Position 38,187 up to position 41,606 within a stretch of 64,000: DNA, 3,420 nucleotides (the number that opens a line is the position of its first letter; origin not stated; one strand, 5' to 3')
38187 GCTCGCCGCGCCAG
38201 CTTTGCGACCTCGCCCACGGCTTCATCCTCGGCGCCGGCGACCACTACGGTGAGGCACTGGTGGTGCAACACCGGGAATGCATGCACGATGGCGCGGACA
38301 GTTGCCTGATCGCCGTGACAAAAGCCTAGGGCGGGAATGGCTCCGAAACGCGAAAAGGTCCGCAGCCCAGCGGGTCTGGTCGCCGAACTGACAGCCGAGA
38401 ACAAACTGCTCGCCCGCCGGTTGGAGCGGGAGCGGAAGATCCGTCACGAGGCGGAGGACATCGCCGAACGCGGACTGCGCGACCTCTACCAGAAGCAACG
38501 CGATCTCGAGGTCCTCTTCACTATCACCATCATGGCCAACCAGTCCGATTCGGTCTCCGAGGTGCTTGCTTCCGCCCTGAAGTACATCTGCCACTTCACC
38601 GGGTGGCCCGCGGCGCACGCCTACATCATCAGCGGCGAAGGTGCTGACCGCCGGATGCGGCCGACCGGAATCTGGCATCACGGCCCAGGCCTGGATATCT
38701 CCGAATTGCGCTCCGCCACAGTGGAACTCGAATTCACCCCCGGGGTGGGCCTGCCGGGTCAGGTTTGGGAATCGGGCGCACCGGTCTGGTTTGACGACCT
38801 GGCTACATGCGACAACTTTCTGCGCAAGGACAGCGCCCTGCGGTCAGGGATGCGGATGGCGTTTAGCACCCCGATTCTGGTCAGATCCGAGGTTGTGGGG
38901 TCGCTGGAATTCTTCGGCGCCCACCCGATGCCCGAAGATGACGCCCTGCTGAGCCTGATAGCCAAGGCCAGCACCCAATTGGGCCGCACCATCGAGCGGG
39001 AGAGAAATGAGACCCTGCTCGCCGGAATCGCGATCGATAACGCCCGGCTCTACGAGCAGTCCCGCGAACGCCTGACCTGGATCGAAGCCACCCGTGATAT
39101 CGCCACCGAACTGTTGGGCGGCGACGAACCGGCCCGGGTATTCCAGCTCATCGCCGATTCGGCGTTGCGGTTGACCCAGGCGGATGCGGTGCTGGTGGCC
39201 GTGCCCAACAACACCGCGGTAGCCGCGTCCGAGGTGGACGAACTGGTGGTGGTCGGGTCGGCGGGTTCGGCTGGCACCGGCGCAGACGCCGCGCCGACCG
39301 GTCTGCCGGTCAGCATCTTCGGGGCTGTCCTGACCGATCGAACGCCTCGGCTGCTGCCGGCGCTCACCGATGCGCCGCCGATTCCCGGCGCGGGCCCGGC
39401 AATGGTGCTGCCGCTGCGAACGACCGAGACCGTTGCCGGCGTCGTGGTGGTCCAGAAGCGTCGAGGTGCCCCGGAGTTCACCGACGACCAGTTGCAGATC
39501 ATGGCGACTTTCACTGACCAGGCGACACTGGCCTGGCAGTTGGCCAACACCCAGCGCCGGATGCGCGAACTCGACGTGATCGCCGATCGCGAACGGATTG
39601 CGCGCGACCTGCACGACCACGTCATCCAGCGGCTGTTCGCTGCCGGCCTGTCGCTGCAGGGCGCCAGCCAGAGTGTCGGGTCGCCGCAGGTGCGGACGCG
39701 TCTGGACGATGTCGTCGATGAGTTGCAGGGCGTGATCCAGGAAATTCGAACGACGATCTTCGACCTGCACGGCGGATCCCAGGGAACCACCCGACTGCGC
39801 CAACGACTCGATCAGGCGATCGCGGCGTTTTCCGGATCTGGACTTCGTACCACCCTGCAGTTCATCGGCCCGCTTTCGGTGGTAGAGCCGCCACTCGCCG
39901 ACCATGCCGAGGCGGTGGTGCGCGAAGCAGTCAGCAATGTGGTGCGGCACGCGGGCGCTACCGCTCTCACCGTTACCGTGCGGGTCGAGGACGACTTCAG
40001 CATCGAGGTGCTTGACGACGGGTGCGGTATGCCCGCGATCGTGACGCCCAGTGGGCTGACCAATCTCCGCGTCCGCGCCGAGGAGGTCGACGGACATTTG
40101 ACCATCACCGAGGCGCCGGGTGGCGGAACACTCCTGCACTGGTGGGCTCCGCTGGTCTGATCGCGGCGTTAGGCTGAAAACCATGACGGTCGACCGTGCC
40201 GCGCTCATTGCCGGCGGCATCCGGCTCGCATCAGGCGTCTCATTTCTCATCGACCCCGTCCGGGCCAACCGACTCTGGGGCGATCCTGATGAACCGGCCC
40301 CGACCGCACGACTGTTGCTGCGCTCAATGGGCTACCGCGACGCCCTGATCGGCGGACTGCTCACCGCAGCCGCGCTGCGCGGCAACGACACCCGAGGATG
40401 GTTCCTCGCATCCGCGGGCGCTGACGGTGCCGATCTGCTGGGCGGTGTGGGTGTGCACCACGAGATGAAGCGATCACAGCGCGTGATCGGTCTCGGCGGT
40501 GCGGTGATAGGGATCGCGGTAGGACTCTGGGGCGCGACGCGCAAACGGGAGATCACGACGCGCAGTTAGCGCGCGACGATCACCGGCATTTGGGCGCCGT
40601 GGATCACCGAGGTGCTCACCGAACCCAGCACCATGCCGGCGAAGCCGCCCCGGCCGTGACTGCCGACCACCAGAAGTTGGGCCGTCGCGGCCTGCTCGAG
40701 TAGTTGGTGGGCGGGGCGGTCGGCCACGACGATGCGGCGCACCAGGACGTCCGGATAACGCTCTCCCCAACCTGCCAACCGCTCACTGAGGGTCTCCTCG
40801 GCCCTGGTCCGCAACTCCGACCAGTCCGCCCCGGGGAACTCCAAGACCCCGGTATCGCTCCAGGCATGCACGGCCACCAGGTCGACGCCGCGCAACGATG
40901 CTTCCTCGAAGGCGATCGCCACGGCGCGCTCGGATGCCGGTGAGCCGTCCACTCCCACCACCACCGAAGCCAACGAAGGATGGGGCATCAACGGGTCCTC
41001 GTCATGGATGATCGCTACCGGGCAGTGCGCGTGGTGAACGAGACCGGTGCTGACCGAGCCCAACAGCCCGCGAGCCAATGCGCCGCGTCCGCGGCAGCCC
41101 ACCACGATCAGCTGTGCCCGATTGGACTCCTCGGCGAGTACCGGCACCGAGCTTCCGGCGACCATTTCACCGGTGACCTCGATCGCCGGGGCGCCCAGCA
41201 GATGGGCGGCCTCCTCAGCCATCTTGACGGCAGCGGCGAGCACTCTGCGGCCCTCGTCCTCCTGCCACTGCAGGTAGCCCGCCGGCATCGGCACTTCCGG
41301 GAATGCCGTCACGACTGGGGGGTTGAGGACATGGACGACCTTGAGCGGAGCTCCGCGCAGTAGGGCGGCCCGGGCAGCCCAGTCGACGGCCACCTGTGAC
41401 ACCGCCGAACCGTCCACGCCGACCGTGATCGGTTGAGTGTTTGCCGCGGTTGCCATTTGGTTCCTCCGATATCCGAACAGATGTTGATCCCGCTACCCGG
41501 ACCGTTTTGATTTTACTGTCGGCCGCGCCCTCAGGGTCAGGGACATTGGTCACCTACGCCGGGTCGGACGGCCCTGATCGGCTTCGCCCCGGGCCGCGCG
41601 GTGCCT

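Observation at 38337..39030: Module swap in the kinase: the haem-binding GAF-A of DevS/DosT is replaced by a coiled coil plus an unrelated GAF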

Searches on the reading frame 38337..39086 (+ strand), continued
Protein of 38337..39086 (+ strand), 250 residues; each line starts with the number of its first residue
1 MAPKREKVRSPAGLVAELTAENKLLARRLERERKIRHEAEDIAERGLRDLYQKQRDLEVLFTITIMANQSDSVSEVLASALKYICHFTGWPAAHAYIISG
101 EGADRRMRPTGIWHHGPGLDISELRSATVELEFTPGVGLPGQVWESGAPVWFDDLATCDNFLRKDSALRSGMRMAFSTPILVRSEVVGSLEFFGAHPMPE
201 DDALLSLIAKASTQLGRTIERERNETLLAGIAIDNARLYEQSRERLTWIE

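Call 49: predict_structure(alignment_id=A2)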
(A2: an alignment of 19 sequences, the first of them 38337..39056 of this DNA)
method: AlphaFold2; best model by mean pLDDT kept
length: 240 residues; sequences in the alignment: 19
mean_pLDDT: 84.6   pTM: 0.70
mean pLDDT of the five models: 84.6, 83.2, 81.9, 61.0, 44.3
residues with pLDDT >= 90: 119; 70-90: 80; 50-70: 36; < 50: 5
segments of 3 or more residues with pLDDT < 50: 1-5
pLDDT, mean of each block of 10 residues (from residue 1): 51 87 94 92 83 69 69 85 87 94 91 93 95 95 94 91 94 94 91 85 78 86 73 61
secondary structure, 60 per line:
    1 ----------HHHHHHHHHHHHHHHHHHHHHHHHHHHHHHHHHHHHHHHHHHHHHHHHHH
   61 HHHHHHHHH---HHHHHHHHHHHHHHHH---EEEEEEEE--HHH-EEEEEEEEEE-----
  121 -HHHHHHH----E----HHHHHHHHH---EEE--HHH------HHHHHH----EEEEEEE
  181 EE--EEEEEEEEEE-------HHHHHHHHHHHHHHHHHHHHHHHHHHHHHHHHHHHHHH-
elements in order: H11-69 H73-88 E92-99 E106-115 H122-128 H138-146 E150-152 H164-169 E174-182 E185-194 H202-239

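Call 52: fold_search(model_id=the predicted structure, library=pdb)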
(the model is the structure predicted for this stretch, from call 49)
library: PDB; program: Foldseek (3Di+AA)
matches with E <= 10: 1125; with E <= 0.001: 431
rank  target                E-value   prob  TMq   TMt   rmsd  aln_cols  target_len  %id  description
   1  6oap_A                1.2e-09  1.00  0.59  0.47   3.3       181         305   16  Crystal structure of a dual sensor histidine kinase in the green-light absorbing Pg state (released 2019-09-18)
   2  4g3v_A                1.7e-09  1.00  0.51  0.73   4.2       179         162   20  Crystal structure of A. Aeolicus nlh2 gaf domain in an inactive state (released 2013-05-29)
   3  6oaq_A                2.1e-09  1.00  0.57  0.47   3.4       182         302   16  Crystal structure of a dual sensor histidine kinase in BeF3- bound state (released 2019-09-18)
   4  6ob8_A                4.5e-09  1.00  0.56  0.45   3.5       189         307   15  Crystal structure of a dual sensor histidine kinase in green light illuminated state (released 2019-09-18)
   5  5w10_D                5.7e-09  1.00  0.51  0.68   4.2       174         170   17  Lcd1 GAF domain in complex with cAMP ligand (released 2017-06-28)
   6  3mmh_A                6.4e-09  1.00  0.53  0.73   3.5       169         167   18  X-ray structure of free methionine-R-sulfoxide reductase from neisseria meningitidis in complex with its substrate (released 2010-05-19)
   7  3ci6_A                1.2e-08  1.00  0.55  0.81   3.2       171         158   15  Crystal structure of the GAF domain from Acinetobacter phosphoenolpyruvate-protein phosphotransferase (released 2008-05-13)
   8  5i5l                  1.4e-08  1.00  0.52  0.27   6.2       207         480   13  The photosensory module (PAS-GAF-PHY) of the bacterial phytochrome Agp1 (AtBphP1) in the Pr form, chromophore modelled w (released 2016-08-03)
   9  9cxh_B                1.4e-08  1.00  0.54  0.19   5.0       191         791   12  Structure of PDE6C in complex with the rod inhibitory p gamma subunit in the presence of cGMP (released 2024-12-18)
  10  5hsq                  1.6e-08  1.00  0.53  0.28   6.1       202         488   13  The surface engineered photosensory module (PAS-GAF-PHY) of the bacterial phytochrome Agp1 (AtBphP1) in the Pr form, chr (released 2016-08-03)
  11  5w10_C                1.6e-08  1.00  0.51  0.68   4.0       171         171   16  Lcd1 GAF domain in complex with cAMP ligand (released 2017-06-28)
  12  3hcy_A                1.8e-08  1.00  0.48  0.75   4.0       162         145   18  The crystal structure of the domain of putative two-component sensor histidine kinase protein from Sinorhizobium melil (released 2009-05-26)
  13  3p01_B                2.1e-08  1.00  0.59  0.78   3.5       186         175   14  Crystal structure of two-component response regulator from Nostoc sp. PCC 7120 (released 2010-10-06)
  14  6oap_B                2.1e-08  1.00  0.58  0.47   3.7       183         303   16  Crystal structure of a dual sensor histidine kinase in the green-light absorbing Pg state (released 2019-09-18)
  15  8ugs_B                2.1e-08  1.00  0.53  0.18   5.0       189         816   15  Cryo-EM structure of bovine phosphodiesterase 6 bound to cGMP (released 2024-01-17)
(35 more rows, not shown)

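Call 77: list_cluster_members(proteins=[P0149, P0152, P0159, P0168, P0173, P0190, P0193, P0205, P0219, P0241])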
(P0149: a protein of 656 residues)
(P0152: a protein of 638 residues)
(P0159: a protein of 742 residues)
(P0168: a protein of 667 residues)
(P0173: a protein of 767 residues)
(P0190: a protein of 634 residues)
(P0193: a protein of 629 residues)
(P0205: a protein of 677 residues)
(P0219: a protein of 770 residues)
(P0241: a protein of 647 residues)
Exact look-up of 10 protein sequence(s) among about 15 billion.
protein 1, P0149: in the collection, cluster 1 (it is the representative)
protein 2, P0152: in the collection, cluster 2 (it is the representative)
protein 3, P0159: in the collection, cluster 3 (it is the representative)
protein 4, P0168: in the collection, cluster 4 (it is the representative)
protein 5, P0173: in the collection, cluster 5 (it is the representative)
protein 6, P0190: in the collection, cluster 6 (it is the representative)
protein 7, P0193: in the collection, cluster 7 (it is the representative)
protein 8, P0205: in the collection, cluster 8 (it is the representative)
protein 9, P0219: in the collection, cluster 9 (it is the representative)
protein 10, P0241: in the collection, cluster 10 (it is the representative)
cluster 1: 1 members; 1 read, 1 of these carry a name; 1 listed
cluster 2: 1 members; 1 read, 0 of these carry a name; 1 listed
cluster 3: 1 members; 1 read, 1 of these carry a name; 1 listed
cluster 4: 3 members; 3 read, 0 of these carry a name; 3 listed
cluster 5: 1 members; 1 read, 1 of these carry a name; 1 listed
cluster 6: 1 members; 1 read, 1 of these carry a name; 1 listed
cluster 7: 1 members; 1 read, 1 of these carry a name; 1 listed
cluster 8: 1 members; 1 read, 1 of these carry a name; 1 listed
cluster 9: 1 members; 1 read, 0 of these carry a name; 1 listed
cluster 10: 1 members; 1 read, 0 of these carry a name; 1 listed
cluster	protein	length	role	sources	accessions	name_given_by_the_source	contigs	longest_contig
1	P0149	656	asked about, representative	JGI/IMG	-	diguanylate cyclase (GGDEF)-like protein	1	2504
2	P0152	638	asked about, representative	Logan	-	-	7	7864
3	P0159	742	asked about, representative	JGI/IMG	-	signal transduction histidine kinase/DNA-binding response OmpR family regulator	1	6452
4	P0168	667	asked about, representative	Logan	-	-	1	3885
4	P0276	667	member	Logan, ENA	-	-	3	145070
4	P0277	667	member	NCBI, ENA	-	-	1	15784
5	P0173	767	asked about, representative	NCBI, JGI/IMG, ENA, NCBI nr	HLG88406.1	MAG TPA: response regulator [Alphaproteobacteria bacterium] | response regulator [Alphaproteobacteria bacterium]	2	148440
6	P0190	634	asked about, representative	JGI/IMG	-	signal transduction histidine kinase/ActR/RegA family two-component response regulator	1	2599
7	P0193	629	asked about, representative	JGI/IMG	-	signal transduction histidine kinase/ActR/RegA family two-component response regulator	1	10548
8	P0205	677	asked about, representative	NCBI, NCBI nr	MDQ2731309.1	MAG: ATP-binding protein, partial [Armatimonadota bacterium] | ATP-binding protein [Armatimonadota bacterium]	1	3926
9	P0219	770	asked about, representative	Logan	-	-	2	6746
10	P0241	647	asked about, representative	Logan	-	-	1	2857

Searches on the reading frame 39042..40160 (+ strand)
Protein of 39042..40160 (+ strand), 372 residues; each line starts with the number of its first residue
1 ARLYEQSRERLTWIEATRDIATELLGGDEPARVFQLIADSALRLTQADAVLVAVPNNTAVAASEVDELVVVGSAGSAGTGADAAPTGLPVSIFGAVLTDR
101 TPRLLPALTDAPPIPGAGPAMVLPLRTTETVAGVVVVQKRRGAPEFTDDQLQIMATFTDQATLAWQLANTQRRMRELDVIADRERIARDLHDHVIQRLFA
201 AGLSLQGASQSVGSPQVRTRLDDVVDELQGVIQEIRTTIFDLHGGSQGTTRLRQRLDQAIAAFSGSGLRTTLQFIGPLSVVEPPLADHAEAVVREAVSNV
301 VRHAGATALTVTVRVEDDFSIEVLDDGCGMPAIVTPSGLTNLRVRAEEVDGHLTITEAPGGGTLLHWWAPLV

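Call 18: find_homologous_proteins(query=window:39042-40160:+, max_evalue=1e-20)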
Query window:39042-40160:+ (372 aa): 7786 proteins with E <= 1e-20 among 8000 candidates; the best 120 are listed.
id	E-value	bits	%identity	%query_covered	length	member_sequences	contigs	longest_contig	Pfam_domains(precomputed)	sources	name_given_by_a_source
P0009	4.4e-234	794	100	100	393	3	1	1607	PF13185.13,PF01590.33,PF07730.20,PF02518.32,PF13492.13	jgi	jgi:signal transduction histidine kinase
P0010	1.5e-232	789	99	100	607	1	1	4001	PF13185.13,PF01590.33,PF07730.20,PF02518.32,PF13492.13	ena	-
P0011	3.0e-232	788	99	100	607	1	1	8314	PF13185.13,PF01590.33,PF07730.20,PF02518.32,PF13492.13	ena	-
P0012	3.1e-232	788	99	100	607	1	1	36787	PF13185.13,PF01590.33,PF07730.20,PF02518.32,PF13492.13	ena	-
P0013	3.8e-231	784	99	100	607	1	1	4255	PF13185.13,PF01590.33,PF07730.20,PF02518.32,PF13492.13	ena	-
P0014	1.1e-230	783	99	100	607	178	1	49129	PF13185.13,PF01590.33,PF07730.20,PF02518.32,PF13492.13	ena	-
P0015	2.0e-230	782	99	100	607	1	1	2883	PF13185.13,PF01590.33,PF07730.20,PF02518.32,PF13492.13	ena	-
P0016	3.3e-230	781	98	100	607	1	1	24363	PF13185.13,PF01590.33,PF07730.20,PF02518.32,PF13492.13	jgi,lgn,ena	jgi:signal transduction histidine kinase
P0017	4.6e-230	781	99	100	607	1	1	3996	PF13185.13,PF01590.33,PF07730.20,PF02518.32,PF13492.13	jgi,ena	jgi:signal transduction histidine kinase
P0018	1.5e-229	779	98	100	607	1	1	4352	PF13185.13,PF01590.33,PF07730.20,PF02518.32,PF13492.13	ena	-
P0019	1.1e-228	776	98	100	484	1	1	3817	PF13185.13,PF01590.33,PF07730.20,PF02518.32,PF13492.13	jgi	jgi:signal transduction histidine kinase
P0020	1.9e-228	775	98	100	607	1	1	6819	PF13185.13,PF01590.33,PF07730.20,PF02518.32,PF13492.13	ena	-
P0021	4.9e-228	774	98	100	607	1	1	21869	PF13185.13,PF01590.33,PF07730.20,PF02518.32,PF13492.13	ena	-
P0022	1.9e-224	762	97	100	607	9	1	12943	PF13185.13,PF01590.33,PF07730.20,PF02518.32,PF13492.13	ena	-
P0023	2.4e-194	663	85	100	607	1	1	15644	PF13185.13,PF01590.33,PF07730.20,PF02518.32,PF13492.13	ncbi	-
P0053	2.6e-155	535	72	99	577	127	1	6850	PF13185.13,PF01590.33,PF07730.20,PF02518.32,PF13492.13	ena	-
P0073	7.8e-148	510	68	100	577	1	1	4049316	PF13185.13,PF01590.33,PF07730.20,PF02518.32,PF13492.13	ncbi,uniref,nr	ncbi:sensor histidine kinase [Candidatus Mycolicibacterium alkanivorans]|uniref:GAF domain-containin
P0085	1.1e-146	507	68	100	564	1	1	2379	PF13185.13,PF01590.33,PF07730.20,PF02518.32,PF13492.13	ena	-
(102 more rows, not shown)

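Call 57: find_encoding_contigs(protein=P0073, flank=6000, max_places=2)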
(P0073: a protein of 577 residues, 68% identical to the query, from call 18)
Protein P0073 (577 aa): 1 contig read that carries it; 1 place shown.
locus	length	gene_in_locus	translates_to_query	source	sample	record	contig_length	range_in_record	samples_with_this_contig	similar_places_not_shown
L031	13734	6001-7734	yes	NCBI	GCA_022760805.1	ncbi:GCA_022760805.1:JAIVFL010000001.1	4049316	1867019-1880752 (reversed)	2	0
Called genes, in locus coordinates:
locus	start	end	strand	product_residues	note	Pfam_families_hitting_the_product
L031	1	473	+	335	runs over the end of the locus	PF00881:Nitroreductase (faint)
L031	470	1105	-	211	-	-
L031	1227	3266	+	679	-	PF00156:Pribosyltran, PF05139:Erythro_esteras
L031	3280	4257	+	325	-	PF00294:PfkB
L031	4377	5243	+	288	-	PF00582:Usp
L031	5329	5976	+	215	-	PF00072:Response_reg, PF00196:GerE, PF08281:Sigma70_r4_2 (weak)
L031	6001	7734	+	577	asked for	PF01590:GAF, PF13185:GAF_2, PF01590:GAF, PF13185:GAF_2 (weak), PF13492:GAF_3, PF07730:HisKA_3, PF02518:HATPase_c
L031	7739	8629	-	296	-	PF00582:Usp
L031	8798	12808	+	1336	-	PF00702:Hydrolase, PF13419:HAD_2 (faint), PF02358:Trehalose_PPase, PF03636:Glyco_hydro_65N, PF03632:Glyco_hydro_65m, PF03633:Glyco_hydro_65C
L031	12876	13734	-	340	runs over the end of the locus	PF00881:Nitroreductase (faint)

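Call 58: find_encoding_contigs(protein=P0053, flank=6000, max_places=2)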
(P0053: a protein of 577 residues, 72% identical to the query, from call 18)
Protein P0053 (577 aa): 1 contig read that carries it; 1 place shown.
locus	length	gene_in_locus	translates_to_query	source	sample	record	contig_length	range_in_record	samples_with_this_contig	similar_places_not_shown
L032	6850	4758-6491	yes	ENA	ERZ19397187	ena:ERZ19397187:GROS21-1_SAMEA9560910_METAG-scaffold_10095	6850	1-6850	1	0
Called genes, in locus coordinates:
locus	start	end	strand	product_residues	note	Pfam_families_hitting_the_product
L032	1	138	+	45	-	?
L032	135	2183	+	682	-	PF00156:Pribosyltran, PF05139:Erythro_esteras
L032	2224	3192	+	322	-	PF00294:PfkB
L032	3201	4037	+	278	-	PF00582:Usp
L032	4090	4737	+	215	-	PF00072:Response_reg, PF00196:GerE, PF08281:Sigma70_r4_2 (weak)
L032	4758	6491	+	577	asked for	PF01590:GAF, PF13185:GAF_2, PF13492:GAF_3 (weak), PF01590:GAF, PF13185:GAF_2 (weak), PF13492:GAF_3, PF07730:HisKA_3, PF02518:HATPase_c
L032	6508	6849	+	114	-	?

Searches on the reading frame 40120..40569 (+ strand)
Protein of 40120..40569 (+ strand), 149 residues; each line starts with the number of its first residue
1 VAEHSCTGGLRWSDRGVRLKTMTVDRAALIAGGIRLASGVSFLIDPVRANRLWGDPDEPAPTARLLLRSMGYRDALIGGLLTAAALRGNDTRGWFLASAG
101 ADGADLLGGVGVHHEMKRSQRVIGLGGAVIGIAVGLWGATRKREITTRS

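Call 3: search_protein_families(library=pfam, proteins=[window:40120-40569:+], max_evalue=0.01)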
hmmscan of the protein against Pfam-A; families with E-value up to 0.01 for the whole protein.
window:40120-40569:+ (149 aa): 1 family
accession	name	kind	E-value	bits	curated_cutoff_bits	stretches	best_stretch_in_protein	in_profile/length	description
PF14087.12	DUF4267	-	2.2e-09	37.7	27.8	1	34-137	3-109/110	Domain of unknown function (DUF4267)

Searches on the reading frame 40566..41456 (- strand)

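Call 3: search_protein_families(library=pfam, proteins=[window:40566-41456:-], max_evalue=0.01)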
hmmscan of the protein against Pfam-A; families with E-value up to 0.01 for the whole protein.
window:40566-41456:- (296 aa): 1 family
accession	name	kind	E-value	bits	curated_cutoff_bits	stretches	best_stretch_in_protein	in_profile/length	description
PF00582.32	Usp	-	4.5e-57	193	24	2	8-151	3-141/141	Universal stress protein family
